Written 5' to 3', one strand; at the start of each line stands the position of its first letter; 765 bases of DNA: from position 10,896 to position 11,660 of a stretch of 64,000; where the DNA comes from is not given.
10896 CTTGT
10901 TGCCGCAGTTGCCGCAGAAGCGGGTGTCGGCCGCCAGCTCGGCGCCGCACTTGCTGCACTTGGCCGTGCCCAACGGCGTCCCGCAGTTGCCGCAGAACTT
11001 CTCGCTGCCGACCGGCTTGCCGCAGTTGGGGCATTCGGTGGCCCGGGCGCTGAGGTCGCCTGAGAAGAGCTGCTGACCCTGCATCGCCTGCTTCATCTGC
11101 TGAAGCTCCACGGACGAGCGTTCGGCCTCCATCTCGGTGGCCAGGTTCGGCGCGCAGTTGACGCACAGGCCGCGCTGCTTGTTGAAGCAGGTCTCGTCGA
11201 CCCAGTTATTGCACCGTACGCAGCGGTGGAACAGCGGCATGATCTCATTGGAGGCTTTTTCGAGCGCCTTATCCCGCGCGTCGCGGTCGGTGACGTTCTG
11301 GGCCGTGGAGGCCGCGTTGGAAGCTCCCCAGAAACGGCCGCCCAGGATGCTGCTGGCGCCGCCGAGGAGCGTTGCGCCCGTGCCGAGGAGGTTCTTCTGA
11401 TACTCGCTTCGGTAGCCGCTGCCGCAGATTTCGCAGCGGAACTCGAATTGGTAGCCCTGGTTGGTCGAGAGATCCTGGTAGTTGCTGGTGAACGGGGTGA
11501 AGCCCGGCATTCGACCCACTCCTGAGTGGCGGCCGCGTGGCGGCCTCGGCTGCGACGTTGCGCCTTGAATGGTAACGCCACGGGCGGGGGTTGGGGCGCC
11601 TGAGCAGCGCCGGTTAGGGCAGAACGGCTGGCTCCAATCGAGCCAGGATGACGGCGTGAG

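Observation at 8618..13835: Convergent unknown-function cluster: ECF sigma, Cys-repeat anti-sigma and zinc-ribbon protein facing a Gly-rich protein and a double zinc-ribbon protein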

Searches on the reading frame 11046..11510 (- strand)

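Call 46: search_protein_families(library=pfam, proteins=[window:11046-11510:-], max_evalue=10)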
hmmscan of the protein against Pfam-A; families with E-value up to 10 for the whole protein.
seq(155 aa): 3 families
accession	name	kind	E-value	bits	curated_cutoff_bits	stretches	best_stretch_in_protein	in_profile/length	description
PF14196.11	ATC_hydrolase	-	0.037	15.3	28.1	1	83-146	79-138/145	L-2-amino-thiazoline-4-carboxylic acid hydrolase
PF24042.1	DUF7351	-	0.099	12.8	31.2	0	100-136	53-89/177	Domain of unknown function (DUF7351)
PF14445.12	Prok-RING_2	-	0.22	12.2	22.4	1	94-120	22-48/56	Prokaryotic RING finger family 2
